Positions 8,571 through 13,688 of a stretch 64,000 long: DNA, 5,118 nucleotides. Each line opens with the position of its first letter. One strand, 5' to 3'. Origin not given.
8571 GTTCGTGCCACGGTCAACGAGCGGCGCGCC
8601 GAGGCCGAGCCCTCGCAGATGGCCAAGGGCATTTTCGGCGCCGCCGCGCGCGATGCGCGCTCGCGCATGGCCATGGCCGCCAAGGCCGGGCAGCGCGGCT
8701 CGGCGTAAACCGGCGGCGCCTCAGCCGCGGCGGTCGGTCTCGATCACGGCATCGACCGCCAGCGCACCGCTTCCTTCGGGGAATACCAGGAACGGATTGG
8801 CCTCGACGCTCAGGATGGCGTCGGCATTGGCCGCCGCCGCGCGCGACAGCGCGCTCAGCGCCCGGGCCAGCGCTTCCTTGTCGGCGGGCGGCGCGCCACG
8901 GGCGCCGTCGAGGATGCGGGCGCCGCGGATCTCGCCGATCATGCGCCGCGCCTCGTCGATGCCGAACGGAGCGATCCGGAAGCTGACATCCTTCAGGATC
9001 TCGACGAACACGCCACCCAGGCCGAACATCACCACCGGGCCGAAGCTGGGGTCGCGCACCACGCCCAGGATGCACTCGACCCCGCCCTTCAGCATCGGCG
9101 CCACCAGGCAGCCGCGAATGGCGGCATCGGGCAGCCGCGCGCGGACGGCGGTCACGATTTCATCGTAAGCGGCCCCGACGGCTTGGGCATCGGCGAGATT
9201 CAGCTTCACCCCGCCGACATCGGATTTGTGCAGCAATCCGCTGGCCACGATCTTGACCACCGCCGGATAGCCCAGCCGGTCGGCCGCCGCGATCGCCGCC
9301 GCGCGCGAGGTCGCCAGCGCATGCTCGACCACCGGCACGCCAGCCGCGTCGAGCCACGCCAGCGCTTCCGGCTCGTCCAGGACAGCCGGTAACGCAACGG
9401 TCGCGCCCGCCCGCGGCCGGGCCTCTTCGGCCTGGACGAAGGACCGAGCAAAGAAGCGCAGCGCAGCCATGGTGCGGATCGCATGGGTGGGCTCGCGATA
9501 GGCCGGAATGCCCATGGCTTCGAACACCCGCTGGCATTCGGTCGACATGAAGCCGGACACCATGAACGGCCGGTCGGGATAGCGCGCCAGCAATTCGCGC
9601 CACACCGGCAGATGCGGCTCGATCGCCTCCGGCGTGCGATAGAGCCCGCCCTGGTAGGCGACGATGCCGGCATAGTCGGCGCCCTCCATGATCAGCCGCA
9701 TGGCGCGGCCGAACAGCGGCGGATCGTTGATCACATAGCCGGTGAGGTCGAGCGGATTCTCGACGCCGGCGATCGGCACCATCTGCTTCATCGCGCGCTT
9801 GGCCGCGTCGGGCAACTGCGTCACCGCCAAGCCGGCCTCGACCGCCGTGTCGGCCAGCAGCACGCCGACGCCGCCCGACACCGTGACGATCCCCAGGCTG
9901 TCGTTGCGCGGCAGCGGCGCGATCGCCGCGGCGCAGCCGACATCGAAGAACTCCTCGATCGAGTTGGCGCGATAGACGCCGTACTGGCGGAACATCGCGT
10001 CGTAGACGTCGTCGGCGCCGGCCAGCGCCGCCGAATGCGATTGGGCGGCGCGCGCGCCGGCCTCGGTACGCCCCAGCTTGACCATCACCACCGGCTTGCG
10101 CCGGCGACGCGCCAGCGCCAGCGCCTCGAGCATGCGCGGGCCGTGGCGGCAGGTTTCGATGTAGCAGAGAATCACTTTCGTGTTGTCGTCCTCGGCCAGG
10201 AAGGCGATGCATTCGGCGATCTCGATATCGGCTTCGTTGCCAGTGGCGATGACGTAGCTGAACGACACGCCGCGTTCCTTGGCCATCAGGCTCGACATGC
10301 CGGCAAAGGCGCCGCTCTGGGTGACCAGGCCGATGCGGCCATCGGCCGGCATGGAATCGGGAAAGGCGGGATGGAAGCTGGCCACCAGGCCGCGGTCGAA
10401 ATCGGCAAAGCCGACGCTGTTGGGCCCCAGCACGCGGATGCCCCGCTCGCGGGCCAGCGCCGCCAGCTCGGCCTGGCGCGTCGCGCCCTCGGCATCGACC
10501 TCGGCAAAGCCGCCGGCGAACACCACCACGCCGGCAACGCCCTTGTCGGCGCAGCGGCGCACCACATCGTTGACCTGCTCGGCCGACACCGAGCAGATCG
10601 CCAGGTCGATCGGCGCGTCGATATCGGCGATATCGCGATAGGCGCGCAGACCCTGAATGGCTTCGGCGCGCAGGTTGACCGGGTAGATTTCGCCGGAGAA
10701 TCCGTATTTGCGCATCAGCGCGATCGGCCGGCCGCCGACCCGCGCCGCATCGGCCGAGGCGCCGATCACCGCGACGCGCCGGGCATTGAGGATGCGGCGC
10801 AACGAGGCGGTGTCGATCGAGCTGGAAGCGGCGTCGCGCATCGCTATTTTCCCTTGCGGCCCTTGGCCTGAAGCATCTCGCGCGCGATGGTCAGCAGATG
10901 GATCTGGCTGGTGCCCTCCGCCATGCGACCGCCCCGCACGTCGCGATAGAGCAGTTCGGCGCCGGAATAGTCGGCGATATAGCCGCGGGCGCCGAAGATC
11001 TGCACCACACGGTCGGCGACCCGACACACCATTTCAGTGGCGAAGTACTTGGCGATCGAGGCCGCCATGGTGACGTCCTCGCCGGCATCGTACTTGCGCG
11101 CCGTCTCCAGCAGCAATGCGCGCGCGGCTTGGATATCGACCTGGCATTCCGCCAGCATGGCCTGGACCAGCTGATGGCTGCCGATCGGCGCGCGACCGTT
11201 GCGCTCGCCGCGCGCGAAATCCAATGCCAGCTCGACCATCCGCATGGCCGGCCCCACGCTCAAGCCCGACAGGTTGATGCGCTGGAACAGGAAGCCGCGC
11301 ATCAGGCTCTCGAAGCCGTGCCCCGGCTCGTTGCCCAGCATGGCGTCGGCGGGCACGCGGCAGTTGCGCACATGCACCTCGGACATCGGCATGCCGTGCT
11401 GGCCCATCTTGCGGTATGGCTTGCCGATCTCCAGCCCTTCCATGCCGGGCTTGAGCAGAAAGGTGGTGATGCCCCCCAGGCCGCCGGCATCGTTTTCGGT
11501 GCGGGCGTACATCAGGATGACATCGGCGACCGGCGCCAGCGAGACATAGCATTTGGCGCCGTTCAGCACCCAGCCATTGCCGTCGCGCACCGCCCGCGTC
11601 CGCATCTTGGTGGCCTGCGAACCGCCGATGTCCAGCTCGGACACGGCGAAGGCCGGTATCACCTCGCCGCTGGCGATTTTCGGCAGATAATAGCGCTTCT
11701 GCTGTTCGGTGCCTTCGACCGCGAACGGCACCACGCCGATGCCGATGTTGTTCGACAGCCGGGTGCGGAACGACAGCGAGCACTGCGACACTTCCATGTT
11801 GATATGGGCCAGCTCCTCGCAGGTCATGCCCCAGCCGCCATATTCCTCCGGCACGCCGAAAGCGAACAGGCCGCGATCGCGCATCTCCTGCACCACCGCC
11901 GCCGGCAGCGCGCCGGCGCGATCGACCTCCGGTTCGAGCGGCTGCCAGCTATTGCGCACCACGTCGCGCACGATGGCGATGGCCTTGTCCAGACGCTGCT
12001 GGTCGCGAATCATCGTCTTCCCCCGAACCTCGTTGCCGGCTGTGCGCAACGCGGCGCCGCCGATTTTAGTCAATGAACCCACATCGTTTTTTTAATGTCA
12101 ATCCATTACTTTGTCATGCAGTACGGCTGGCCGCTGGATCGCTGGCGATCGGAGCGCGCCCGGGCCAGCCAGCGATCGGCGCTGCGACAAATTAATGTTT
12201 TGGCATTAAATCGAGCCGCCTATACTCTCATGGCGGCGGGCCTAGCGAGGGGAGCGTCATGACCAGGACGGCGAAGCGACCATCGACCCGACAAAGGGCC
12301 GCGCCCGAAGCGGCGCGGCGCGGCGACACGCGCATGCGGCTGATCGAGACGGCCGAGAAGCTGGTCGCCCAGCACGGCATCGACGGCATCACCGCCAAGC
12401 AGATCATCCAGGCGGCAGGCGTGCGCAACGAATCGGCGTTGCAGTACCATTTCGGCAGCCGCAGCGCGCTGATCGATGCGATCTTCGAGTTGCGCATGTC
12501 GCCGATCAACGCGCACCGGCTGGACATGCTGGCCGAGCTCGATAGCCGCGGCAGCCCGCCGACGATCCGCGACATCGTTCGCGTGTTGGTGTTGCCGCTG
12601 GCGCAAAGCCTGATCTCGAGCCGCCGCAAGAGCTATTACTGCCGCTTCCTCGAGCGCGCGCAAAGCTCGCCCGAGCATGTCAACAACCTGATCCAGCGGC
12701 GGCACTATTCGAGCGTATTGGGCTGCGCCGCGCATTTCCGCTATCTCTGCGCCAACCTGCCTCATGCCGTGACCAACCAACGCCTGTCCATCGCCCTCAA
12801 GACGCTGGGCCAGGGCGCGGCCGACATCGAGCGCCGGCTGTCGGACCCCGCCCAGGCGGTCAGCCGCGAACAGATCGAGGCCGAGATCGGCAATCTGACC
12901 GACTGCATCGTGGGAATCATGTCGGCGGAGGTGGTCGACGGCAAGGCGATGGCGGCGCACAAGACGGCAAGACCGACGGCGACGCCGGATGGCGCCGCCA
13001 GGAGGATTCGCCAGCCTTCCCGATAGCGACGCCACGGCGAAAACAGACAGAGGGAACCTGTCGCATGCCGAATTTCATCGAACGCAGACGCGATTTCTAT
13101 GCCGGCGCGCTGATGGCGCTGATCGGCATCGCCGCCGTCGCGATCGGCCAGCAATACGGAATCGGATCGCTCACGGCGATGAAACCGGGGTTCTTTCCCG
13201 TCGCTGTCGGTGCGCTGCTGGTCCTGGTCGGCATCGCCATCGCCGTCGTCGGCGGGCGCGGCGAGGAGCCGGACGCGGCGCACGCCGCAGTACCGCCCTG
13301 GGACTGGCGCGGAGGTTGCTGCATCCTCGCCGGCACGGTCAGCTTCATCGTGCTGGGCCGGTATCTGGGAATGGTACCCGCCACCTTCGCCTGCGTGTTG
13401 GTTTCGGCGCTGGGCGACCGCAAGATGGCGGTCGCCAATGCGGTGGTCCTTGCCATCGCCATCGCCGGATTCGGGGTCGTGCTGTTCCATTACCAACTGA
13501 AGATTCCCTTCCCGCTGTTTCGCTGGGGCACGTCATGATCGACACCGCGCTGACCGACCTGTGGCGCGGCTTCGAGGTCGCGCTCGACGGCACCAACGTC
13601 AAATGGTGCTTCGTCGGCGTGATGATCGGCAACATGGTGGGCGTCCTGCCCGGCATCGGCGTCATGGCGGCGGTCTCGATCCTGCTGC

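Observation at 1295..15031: BadI-centred alicyclic-acid catabolic cluster built from non-orthologous parts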

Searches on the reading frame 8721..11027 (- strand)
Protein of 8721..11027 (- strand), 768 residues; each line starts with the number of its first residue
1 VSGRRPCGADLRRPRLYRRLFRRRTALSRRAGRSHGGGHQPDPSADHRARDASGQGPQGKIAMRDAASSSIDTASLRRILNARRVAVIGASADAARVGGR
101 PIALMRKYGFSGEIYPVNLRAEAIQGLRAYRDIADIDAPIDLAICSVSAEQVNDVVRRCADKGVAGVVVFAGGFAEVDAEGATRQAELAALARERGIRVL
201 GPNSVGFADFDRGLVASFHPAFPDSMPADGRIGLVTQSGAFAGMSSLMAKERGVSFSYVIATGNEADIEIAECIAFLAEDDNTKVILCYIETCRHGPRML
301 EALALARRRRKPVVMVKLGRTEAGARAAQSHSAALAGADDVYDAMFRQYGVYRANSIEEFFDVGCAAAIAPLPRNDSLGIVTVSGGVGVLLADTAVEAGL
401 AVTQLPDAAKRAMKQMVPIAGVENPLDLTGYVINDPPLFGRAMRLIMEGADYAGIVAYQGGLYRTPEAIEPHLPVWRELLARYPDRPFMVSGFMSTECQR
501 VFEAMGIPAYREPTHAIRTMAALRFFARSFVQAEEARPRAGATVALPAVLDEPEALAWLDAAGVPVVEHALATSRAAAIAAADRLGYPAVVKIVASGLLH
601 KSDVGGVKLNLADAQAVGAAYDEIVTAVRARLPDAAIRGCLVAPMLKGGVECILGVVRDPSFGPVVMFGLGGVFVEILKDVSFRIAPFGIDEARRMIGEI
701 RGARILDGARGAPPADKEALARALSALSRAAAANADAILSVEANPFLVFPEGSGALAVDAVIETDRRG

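Call 5: search_protein_families(library=pfam, proteins=[window:8721-11027:-])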
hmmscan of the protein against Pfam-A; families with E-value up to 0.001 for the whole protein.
window:8721-11027:- (768 aa): 5 families
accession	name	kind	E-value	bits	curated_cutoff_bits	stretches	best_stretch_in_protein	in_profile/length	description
PF13549.11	ATP-grasp_5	-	3.1e-67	226.6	27.6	1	549-763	9-220/221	ATP-grasp domain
PF13607.11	Succ_CoA_lig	-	1.7e-48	164.3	27.4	1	230-364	2-135/138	Succinyl-CoA ligase like flavodoxin domain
PF13380.12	CoA_binding_2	-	3.8e-22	79.4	22.8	1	83-207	1-113/116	CoA binding domain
PF02629.25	CoA_binding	-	2e-10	41.7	22.3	1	83-171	4-95/97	CoA binding domain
PF19045.5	Ligase_CoA_2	-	3.1e-07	31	23.7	1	380-497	3-121/162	Ligase-CoA domain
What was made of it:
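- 8721..10841 (-): ADP(NDP)-forming acyl-CoA synthetase, fused alpha-beta, with the phosphohistidine motif (SH269SAALAG). Pfam CoA_binding_2, Succ_CoA_lig, Ligase_CoA_2 and ATP-grasp_5 (call 5).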

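Call 7: search_protein_families(library=ncbifam, proteins=[window:8721-11027:-], max_evalue=0.00001)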
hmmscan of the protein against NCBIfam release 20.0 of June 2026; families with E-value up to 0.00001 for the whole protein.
window:8721-11027:- (768 aa): 6 families
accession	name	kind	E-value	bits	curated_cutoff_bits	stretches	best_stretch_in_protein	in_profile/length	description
NF045494.1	AcCoALig_Archglob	equivalog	1.8e-129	433.1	1200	2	71-527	213-663/665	acetate--CoA ligase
NF045493.1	HydDutCoALig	equivalog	9.1e-128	427.8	1300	1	79-762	6-696/698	4-hydroxybutyrate--CoA ligase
NF045492.1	HydPropCoALig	equivalog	4.8e-114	382.2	1300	2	71-435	243-607/700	3-hydroxypropionate--CoA ligase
TIGR02717.1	AcCoA-syn-alpha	equivalog_domain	2e-107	359.7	567.15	1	76-524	1-444/447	acetate--CoA ligase alpha subunit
NF004230.0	PRK05678.1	equivalog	1.9e-07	30.6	336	1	141-327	67-244/291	succinate--CoA ligase subunit alpha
TIGR01019.1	sucCoAalpha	subfamily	5.5e-06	26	353.2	0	141-321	65-236/286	succinate--CoA ligase subunit alpha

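Call 29: search_solved_structures(query=window:8721-10841:-, max_evalue=1e-10)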
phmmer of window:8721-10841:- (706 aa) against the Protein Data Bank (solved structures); distinct sequences matched with E-value up to 1e-10: 10.
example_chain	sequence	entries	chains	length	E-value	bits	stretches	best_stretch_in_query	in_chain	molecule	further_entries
8wzu_A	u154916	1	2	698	9e-108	364.6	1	17-698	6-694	4-hydroxybutyrate--CoA ligase [ADP-forming]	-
9y43_A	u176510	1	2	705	2.4e-93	317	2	14-373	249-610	3-hydroxypropionate--CoA ligase [ADP-forming]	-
2csu_A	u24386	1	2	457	2.1e-73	251.1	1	17-458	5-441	457aa long hypothetical protein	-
7cm9_A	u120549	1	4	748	1.3e-71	245.2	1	19-702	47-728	DMSP lyase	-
4xyl_A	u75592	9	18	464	5.9e-68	233.1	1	14-467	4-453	alpha subunit of Acyl-CoA synthetase (NDP forming) | Acyl-CoA synthetase (NDP forming) | alpha subunit of acetyl-CoA synthetase (NDP forming)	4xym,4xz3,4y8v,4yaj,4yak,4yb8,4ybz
9isq_A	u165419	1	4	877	1.2e-56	195.7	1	14-699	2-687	Protein acetyltransferase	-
9it0_A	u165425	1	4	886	2.1e-56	194.9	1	13-698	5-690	Protein acetyltransferase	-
4xyl_B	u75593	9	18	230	1.5e-49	172.2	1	490-697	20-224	beta subunit of Acyl-CoA synthetase (NDP forming) | Uncharacterized protein | beta subunit of acetyl-CoA synthetase (NDP forming)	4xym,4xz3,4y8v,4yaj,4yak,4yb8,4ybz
1wr2_A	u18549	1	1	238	4.7e-48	167.3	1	489-700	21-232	hypothetical protein PH1789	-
9isb_A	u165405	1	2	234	1.8e-15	59.6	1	487-699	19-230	Protein acetyltransferase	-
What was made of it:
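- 8721..10841 (-): PDB 8wzu gives 365 bits (call 29).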

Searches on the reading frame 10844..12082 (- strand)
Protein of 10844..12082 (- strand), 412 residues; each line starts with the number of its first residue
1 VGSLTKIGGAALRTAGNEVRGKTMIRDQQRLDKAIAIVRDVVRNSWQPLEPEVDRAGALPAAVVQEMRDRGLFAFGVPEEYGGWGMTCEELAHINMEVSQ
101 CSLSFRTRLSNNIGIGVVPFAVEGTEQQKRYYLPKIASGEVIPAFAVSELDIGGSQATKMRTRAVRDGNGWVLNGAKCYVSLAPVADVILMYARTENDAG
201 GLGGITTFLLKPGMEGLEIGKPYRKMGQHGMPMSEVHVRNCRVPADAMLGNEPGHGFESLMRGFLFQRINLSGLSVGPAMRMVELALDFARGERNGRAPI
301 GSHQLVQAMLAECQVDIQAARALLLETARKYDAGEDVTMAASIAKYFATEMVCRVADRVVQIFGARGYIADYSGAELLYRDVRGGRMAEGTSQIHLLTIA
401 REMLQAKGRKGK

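Call 5: search_protein_families(library=pfam, proteins=[window:10844-12082:-])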
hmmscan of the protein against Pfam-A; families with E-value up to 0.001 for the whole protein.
window:10844-12082:- (412 aa): 4 families
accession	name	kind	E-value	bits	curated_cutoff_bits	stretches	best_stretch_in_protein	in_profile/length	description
PF00441.29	Acyl-CoA_dh_1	-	1e-40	139.7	22.4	1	254-404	1-150/150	Acyl-CoA dehydrogenase, C-terminal domain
PF02771.21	Acyl-CoA_dh_N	-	3.5e-22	79.3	22.9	1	37-140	10-113/113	Acyl-CoA dehydrogenase, N-terminal domain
PF02770.24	Acyl-CoA_dh_M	-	5e-21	75.1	33.3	1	144-241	1-97/97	Acyl-CoA dehydrogenase, middle domain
PF08028.16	Acyl-CoA_dh_2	-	1.1e-12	48.8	22.7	1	272-383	4-124/134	Acyl-CoA dehydrogenase, C-terminal domain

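Call 7: search_protein_families(library=ncbifam, proteins=[window:10844-12082:-], max_evalue=0.00001)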
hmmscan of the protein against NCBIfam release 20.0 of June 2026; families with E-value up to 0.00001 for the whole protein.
window:10844-12082:- (412 aa): 22 families
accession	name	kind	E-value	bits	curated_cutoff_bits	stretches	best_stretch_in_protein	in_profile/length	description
NF042972.1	AcrlCoAredClosAcrC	equivalog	2e-66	224.2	640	1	36-404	14-377/378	acryloyl-CoA reductase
NF042439.1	SulpropCoADesulf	equivalog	3e-64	217.1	600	1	38-408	4-375/379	3-sulfinopropanoyl-CoA desulfinase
NF043006.1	CyhCrbnylCoADH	equivalog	4.4e-64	216.8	650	1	25-405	2-377/380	cyclohexane-1-carbonyl-CoA dehydrogenase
NF045652.1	ProlPCPDhRedW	equivalog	7.2e-64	215.9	650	1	69-403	42-373/376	L-prolyl-[peptidyl-carrier protein] dehydrogenase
NF058590.1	AcCoDHFadEBacil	equivalog_domain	4.4e-55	187.3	600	1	37-405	31-412/586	acyl-CoA dehydrogenase FadE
NF045552.1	GlutCoADH_Des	equivalog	1.8e-54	185.4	470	1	37-405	15-381/387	glutaryl-CoA dehydrogenase Acd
NF053553.1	prodigi_MBC_PigA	equivalog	3.3e-51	174.6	500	1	64-403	42-379/381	prodigiosin MBC biosynthesis dehydrogenase PigA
NF008997.0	PRK12341.1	equivalog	6.9e-46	157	537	1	52-405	31-378/382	acyl-CoA dehydrogenase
TIGR03207.1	cyc_hxne_CoA_dh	equivalog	3e-45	154.5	575.35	1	46-402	20-370/372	cyclohexanecarboxyl-CoA dehydrogenase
NF002885.1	PRK03354.1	equivalog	3.3e-38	131.7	540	1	35-405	13-375/378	crotonobetainyl-CoA dehydrogenase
NF052270.1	Staph_DH_FadE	equivalog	4.5e-34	117.9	600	1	94-403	91-393/400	acyl-CoA dehydrogenase FadE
NF007000.1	PRK09463.1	subfamily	1.3e-29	103.1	600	1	56-368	71-398/726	acyl-CoA dehydrogenase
NF009586.0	PRK13026.1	subfamily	2.4e-25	89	608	1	56-368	106-433/777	acyl-CoA dehydrogenase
TIGR04022.1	sulfur_SfnB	equivalog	3.8e-25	88.6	430.9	1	32-369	8-347/391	SfnB family sulfur acquisition oxidoreductase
NF049984.1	Rv1679_FadE16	equivalog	2.1e-23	83.2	600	1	51-392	17-354/371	Rv1679 family acyl-CoA dehydrogenase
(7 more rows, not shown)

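Call 30: search_solved_structures(query=window:10844-12013:-, max_evalue=1e-30, show_alignments=2)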
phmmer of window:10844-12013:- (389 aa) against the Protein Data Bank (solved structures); distinct sequences matched with E-value up to 1e-30: 61 (the best 60 are shown).
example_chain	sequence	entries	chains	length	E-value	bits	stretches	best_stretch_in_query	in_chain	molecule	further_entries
3pfd_A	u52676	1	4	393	8e-58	199.4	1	15-381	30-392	Acyl-CoA dehydrogenase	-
4iv6_A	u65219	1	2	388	3.8e-56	193.8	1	12-383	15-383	Acyl-CoA dehydrogenase FadE3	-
2dvl_A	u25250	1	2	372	6.8e-55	189.7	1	6-380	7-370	Acyl-CoA dehydrogenase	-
1ws9_A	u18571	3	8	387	1e-53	185.9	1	16-383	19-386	acyl-CoA dehydrogenase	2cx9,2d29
5lnx_A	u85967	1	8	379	2e-53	184.9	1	13-381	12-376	Acyl-CoA dehydrogenase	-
4u83_A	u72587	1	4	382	3.7e-53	184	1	15-379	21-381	Acyl-CoA dehydrogenase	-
4n5f_A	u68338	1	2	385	2.4e-52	181.3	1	24-380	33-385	Putative acyl-CoA dehydrogenase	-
4o5m_A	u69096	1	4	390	3.3e-52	180.9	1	13-382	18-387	Isovaleryl-CoA dehydrogenase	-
8i4p_A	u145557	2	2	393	7.4e-51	176.5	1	14-382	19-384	Acyl-CoA dehydrogenase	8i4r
5ol2_C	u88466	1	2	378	9.2e-51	176.1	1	19-381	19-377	Acyl-CoA dehydrogenase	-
7w0j_A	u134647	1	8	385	1e-50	176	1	14-382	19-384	Acyl-CoA dehydrogenase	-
4l1f_A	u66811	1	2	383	1.6e-50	175.3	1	21-384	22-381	Acyl-CoA dehydrogenase domain protein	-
4kto_A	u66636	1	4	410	2.2e-50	174.9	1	8-381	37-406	isovaleryl-CoA dehydrogenase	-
7y0a_A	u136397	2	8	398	4.9e-50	173.8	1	14-383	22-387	Short-chain specific acyl-CoA dehydrogenase, mitochondrial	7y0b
8sgs_A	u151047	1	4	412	6.1e-50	173.4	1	14-382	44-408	Short-chain specific acyl-CoA dehydrogenase, mitochondrial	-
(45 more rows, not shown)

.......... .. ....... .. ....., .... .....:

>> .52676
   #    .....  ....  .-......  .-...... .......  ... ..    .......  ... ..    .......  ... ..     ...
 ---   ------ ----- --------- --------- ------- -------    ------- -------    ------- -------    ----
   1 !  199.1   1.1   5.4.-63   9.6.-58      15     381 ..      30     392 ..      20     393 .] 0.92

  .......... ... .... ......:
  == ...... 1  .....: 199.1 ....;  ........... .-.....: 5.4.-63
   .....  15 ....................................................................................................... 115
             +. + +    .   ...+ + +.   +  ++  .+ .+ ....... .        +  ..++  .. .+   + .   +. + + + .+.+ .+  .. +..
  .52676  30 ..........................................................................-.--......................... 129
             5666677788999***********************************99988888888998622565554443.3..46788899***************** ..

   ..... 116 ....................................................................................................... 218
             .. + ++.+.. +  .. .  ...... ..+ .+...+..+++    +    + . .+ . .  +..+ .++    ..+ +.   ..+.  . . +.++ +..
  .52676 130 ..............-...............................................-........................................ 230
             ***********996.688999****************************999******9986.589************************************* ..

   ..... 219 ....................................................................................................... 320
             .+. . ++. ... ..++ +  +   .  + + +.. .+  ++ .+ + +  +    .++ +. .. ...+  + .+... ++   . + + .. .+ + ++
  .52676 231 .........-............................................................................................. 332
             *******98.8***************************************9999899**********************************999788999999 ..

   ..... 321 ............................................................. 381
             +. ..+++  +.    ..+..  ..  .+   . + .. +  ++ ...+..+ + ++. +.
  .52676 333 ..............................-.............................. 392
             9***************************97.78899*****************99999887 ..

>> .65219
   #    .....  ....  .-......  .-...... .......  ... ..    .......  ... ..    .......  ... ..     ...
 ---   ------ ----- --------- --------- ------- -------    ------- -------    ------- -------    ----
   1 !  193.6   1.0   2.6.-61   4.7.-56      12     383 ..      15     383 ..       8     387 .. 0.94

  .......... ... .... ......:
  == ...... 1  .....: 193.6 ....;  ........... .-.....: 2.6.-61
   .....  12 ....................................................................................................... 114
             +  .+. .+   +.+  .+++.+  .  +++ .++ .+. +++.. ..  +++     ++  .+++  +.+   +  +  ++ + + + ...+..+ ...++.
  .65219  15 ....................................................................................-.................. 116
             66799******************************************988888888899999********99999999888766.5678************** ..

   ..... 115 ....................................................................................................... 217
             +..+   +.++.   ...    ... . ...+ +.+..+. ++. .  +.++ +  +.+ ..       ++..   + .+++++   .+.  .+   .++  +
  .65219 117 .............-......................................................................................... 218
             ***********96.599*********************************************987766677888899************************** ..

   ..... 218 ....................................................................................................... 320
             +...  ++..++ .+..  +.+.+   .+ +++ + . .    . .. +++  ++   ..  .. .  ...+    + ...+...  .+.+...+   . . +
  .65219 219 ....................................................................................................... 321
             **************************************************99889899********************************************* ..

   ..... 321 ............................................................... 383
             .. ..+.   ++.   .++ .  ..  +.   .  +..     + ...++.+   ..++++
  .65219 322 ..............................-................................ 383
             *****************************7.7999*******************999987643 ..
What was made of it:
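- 10844..12013 (-): Acyl-CoA dehydrogenase with the catalytic Glu (EGT motif), translationally coupled to the ligase. Alignment in call 30.
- The ACAD has its catalytic Glu: call 30.
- Tried and rejected: Model scores are about 217-224 against cut-offs of 600 or more (call 7), and the catalytic Glu is present (call 30).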

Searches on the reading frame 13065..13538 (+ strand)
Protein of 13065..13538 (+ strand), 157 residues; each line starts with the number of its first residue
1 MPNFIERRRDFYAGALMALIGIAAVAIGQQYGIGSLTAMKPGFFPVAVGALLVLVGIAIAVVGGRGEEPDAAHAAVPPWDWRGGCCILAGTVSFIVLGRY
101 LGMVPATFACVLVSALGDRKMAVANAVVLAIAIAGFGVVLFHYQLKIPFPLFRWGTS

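Call 6: search_protein_families(library=pfam, proteins=[window:13065-13538:+])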
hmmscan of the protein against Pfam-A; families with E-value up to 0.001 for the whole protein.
window:13065-13538:+ (157 aa): 1 family
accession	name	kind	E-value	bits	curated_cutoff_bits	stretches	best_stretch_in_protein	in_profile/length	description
PF07331.16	TctB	-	3.5e-17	63.3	29.1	1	13-150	3-137/137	Tripartite tricarboxylate transporter TctB family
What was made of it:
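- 13065..13538 (+): TctB small membrane subunit. Pfam TctB (call 6).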
